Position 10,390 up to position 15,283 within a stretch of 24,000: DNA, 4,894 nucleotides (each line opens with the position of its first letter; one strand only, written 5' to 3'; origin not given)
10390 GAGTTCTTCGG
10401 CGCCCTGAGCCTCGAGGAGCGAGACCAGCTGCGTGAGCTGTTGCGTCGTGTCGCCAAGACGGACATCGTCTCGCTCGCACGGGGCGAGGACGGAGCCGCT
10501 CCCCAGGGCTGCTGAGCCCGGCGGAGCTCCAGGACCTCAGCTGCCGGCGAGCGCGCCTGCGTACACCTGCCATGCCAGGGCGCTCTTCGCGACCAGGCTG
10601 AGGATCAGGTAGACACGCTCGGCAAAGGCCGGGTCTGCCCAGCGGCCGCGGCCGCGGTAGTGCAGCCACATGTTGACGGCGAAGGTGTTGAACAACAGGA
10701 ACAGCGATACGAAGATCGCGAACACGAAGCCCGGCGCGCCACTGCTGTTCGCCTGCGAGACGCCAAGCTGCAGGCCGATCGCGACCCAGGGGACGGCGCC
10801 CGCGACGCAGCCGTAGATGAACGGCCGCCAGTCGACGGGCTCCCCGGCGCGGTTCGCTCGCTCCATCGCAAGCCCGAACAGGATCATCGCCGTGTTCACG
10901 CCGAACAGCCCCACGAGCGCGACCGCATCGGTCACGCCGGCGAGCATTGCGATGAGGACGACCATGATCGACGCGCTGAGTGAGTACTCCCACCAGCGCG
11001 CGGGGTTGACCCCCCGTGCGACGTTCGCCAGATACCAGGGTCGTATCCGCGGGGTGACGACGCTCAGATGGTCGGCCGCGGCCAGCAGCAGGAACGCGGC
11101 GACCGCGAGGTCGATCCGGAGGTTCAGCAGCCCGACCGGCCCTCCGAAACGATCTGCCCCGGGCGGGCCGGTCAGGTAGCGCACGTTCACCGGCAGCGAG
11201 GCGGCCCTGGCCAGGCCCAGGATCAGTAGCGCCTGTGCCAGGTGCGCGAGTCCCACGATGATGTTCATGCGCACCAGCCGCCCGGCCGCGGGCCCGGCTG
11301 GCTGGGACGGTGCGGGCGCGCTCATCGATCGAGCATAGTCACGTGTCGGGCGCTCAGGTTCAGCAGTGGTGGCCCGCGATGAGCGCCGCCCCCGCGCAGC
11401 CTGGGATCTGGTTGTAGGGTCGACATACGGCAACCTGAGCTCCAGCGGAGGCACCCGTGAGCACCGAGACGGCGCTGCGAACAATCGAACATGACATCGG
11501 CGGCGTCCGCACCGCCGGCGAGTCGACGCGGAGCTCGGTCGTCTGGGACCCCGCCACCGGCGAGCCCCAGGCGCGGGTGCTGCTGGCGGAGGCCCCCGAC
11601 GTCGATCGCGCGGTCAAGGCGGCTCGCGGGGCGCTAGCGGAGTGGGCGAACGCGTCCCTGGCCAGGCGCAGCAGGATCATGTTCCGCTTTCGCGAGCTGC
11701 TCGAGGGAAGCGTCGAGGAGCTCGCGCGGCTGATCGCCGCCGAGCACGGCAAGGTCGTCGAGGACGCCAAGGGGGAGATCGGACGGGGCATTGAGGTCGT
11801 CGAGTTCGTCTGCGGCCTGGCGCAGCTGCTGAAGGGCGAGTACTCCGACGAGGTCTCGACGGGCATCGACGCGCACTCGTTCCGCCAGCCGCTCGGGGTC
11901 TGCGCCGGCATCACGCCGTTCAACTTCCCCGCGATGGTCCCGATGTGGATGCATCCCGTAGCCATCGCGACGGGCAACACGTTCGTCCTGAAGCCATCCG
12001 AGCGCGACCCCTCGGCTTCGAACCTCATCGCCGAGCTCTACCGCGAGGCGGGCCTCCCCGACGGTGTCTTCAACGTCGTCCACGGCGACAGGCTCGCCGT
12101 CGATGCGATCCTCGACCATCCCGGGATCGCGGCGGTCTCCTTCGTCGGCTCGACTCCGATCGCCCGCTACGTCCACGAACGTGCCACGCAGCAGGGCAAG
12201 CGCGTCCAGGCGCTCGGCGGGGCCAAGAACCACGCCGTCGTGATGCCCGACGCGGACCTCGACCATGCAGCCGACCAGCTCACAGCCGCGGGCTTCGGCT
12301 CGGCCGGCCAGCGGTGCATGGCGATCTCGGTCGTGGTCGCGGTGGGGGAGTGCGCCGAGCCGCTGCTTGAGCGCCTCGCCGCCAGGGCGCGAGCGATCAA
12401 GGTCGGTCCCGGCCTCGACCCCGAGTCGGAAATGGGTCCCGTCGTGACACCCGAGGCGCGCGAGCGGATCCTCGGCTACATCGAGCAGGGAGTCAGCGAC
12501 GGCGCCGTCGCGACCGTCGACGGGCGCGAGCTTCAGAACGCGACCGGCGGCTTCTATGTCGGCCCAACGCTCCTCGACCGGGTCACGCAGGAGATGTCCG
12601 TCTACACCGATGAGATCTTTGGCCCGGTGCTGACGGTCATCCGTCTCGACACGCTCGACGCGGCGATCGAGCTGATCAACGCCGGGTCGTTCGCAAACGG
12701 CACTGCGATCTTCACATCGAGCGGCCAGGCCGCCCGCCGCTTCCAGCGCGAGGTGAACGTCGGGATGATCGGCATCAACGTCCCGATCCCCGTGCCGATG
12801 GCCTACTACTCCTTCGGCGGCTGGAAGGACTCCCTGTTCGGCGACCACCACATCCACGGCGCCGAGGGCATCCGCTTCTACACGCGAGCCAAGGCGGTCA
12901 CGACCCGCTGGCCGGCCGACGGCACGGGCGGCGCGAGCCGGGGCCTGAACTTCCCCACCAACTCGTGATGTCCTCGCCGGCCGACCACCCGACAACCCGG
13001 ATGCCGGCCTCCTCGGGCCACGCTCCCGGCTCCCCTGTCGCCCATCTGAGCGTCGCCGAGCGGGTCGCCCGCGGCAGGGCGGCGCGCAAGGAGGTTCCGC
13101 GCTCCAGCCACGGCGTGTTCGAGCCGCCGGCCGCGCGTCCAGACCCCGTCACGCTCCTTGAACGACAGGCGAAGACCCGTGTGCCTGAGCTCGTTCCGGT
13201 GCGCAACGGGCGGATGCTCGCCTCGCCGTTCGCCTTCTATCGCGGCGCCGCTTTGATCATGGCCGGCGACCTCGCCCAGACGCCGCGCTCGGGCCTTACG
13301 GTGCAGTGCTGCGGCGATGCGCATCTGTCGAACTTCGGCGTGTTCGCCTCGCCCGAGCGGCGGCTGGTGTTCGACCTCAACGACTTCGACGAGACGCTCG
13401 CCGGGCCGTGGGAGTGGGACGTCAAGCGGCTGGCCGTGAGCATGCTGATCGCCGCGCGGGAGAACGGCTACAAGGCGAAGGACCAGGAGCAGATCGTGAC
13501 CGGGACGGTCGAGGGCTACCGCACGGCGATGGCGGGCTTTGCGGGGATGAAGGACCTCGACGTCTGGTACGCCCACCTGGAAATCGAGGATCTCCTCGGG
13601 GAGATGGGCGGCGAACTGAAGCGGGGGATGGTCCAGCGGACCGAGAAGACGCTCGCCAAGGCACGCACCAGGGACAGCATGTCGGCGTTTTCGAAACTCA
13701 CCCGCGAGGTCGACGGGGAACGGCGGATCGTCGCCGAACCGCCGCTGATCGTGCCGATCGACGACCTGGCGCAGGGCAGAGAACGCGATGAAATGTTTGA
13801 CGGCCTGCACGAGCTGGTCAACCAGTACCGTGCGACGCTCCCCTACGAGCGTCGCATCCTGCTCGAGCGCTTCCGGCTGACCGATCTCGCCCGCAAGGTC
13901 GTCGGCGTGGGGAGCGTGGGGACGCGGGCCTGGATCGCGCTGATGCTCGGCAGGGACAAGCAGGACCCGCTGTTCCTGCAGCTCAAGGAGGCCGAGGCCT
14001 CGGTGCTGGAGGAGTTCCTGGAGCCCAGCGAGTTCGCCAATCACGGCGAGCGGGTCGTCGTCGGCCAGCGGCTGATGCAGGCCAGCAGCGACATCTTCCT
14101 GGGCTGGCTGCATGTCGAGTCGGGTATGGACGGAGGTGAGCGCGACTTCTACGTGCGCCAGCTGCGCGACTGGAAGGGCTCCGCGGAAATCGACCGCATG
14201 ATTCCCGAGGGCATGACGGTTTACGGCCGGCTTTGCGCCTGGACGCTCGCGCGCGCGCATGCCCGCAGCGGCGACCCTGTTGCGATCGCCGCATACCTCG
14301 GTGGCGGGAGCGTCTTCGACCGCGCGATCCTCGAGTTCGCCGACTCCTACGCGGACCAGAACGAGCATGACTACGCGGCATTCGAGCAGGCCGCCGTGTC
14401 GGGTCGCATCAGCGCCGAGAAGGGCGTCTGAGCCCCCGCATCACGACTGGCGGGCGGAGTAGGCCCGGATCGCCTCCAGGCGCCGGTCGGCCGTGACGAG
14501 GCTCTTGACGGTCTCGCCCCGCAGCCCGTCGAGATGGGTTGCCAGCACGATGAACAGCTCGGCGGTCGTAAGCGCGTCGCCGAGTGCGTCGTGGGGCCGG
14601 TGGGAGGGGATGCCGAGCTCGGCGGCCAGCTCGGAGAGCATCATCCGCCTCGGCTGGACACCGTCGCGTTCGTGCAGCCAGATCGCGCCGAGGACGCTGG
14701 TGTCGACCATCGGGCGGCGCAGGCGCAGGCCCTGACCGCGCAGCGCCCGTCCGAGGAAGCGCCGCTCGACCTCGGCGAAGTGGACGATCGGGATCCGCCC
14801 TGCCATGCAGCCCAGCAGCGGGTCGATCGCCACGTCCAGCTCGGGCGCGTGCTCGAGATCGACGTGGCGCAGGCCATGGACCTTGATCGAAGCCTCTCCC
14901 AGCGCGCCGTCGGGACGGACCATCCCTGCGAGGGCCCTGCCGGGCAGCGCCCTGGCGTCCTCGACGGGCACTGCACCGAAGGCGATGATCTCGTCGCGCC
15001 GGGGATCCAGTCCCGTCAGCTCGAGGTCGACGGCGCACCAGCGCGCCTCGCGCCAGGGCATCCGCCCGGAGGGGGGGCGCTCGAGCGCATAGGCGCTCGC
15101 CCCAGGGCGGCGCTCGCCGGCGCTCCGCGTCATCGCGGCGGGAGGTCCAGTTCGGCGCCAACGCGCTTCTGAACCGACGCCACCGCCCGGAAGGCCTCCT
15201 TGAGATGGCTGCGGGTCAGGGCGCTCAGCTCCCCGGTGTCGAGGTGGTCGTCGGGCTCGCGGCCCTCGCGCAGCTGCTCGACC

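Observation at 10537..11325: Heliorhodopsin: an inverted-topology retinal protein of unsettled function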

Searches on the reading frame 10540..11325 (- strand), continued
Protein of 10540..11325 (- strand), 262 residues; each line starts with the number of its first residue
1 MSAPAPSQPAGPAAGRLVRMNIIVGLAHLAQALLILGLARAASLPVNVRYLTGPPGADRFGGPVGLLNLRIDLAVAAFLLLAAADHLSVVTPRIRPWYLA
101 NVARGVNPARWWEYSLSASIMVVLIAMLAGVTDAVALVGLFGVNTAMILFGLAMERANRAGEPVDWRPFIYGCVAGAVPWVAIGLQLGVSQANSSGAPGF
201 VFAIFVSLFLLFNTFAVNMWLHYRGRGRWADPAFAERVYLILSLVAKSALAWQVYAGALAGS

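Call 46: find_encoding_contigs(protein=P0029, flank=6000, max_places=1)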
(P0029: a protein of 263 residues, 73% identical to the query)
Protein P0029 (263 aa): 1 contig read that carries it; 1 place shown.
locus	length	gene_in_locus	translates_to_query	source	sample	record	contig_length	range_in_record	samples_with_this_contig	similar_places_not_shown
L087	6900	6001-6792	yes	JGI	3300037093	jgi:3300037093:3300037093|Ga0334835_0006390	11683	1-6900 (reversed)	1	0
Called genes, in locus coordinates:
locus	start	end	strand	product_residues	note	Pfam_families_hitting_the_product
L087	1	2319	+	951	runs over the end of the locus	PF08471:Ribonuc_red_2_N, PF02867:Ribonuc_red_lgC, PF12637:TSCPD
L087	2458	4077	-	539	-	PF04542:Sigma70_r2, PF08281:Sigma70_r4_2, PF04545:Sigma70_r4 (weak), PF22233:PhyR_sigma-like (weak)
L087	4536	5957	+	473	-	PF10009:DUF2252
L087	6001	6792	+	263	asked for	PF18761:Heliorhodopsin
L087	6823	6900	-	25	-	?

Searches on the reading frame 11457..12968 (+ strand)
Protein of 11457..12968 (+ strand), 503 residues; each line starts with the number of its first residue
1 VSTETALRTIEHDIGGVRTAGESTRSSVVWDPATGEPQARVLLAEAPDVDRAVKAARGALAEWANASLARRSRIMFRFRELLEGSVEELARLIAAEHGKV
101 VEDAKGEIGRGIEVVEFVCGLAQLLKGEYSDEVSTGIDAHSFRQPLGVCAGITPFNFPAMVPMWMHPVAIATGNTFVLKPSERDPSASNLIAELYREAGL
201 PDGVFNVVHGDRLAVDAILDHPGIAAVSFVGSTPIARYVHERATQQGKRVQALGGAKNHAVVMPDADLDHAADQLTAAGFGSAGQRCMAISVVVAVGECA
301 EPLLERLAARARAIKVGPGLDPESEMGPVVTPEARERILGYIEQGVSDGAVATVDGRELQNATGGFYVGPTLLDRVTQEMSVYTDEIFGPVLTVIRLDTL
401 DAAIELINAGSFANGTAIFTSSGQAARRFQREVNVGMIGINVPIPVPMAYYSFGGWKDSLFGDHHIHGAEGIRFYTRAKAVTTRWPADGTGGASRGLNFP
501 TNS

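Call 10: search_protein_families(library=pfam, proteins=[window:11457-12968:+], max_evalue=0.001)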
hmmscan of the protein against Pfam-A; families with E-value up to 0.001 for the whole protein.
window:11457-12968:+ (503 aa): 1 family
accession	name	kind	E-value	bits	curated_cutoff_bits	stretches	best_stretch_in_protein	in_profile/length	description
PF00171.27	Aldedh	-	1.7e-140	469.1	23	1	25-481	7-461/461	Aldehyde dehydrogenase family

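Call 12: search_protein_families(library=ncbifam, proteins=[window:11457-12968:+], max_evalue=0.00001)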
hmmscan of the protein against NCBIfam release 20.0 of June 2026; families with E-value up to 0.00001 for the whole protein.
window:11457-12968:+ (503 aa): 42 families (the best 25 are shown)
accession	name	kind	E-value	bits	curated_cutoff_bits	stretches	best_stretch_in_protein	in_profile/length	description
TIGR01722.1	MMSDH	subfamily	9.1e-204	677.5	448.5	1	11-485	2-477/477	CoA-acylating methylmalonate-semialdehyde dehydrogenase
NF052305.1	DioxValDhHalo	equivalog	2.6e-98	330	750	1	16-483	11-481/483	2,5-dioxovalerate dehydrogenase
TIGR01804.1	BADH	equivalog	1.3e-97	327.2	668.6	1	22-476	10-464/467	betaine-aldehyde dehydrogenase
NF009725.0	PRK13252.1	equivalog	1.9e-92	310.2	593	1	10-482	7-478/488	betaine-aldehyde dehydrogenase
NF042993.1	AlphKGSA_gudD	equivalog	1.1e-91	308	770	1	14-482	8-479/481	alpha-ketoglutaric semialdehyde dehydrogenase GucD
NF010000.0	PRK13473.1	subfamily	1.8e-90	303.8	615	1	14-482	7-471/475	aminobutyraldehyde dehydrogenase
TIGR02299.1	HpaE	equivalog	8.2e-88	295.1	638.35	1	10-482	1-475/488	5-carboxymethyl-2-hydroxymuconate semialdehyde dehydrogenase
NF045735.1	PaDhStyDPseudo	equivalog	3.9e-84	283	850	1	14-482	7-480/483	phenylacetaldehyde dehydrogenase StyD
TIGR01780.1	SSADH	subfamily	1e-82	278.4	646.35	1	29-477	1-446/448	succinate-semialdehyde dehydrogenase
NF006916.0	PRK09407.1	equivalog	4.7e-79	266.4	521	1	20-483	29-492/526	succinic semialdehyde dehydrogenase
NF002852.0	PRK03137.1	subfamily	6.2e-79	266.1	648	1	30-484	55-513/514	L-glutamate gamma-semialdehyde dehydrogenase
NF045736.1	PaDhStyDRhodo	equivalog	1.7e-75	254.4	800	1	16-482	9-476/479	phenylacetaldehyde dehydrogenase StyD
TIGR03216.1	OH_muco_semi_DH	equivalog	4e-73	246.7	693.25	1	25-482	14-478/481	2-hydroxymuconic semialdehyde dehydrogenase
TIGR01237.1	D1pyr5carbox2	equivalog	5.9e-73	246.4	659.65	1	39-485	61-511/511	L-glutamate gamma-semialdehyde dehydrogenase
NF006915.0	PRK09406.1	equivalog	4.4e-72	243.4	730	1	31-481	7-454/457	NADP-dependent succinic semialdehyde dehydrogenase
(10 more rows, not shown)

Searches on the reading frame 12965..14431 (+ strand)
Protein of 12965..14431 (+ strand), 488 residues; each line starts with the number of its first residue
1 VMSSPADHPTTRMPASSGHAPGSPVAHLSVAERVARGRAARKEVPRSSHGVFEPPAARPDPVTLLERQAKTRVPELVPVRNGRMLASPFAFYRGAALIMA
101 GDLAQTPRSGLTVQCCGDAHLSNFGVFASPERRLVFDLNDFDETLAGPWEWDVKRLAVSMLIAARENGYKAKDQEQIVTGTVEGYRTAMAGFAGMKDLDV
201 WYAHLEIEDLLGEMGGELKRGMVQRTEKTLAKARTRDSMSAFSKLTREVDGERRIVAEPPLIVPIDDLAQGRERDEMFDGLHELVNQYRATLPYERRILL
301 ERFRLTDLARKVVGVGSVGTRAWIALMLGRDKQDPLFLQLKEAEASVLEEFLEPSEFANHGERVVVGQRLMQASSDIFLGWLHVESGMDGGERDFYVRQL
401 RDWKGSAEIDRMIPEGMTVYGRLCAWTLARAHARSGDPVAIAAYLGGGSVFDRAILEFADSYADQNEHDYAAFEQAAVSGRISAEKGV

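Call 10: search_protein_families(library=pfam, proteins=[window:12965-14431:+], max_evalue=0.001)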
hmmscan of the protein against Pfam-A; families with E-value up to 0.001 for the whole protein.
window:12965-14431:+ (488 aa): 1 family
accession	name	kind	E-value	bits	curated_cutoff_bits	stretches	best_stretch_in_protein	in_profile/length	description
PF10009.15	DUF2252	-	9.1e-147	489.6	22.3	1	72-476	1-392/392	Uncharacterized protein conserved in bacteria (DUF2252)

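Call 12: search_protein_families(library=ncbifam, proteins=[window:12965-14431:+], max_evalue=0.00001)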
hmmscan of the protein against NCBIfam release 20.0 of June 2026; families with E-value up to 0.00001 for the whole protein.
window:12965-14431:+ (488 aa): 0 families

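Call 47: search_solved_structures(query=window:12965-14428:+, max_evalue=1)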
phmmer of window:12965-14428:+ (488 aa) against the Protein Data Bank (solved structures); distinct sequences matched with E-value up to 1: 0.

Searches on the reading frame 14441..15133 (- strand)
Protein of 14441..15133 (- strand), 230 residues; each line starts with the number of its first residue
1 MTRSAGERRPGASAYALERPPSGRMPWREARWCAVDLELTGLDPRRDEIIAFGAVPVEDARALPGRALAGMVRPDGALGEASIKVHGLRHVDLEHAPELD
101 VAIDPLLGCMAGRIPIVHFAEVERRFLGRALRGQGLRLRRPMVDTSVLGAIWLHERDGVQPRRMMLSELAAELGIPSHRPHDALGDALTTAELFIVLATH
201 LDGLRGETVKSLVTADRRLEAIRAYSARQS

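Call 10: search_protein_families(library=pfam, proteins=[window:14441-15133:-], max_evalue=0.001)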
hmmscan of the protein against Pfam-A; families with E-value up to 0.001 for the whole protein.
window:14441-15133:- (230 aa): 1 family
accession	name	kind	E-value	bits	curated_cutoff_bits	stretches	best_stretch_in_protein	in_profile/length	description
PF00929.31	RNase_T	-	8.9e-13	49.5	24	1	35-194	3-164/164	Exonuclease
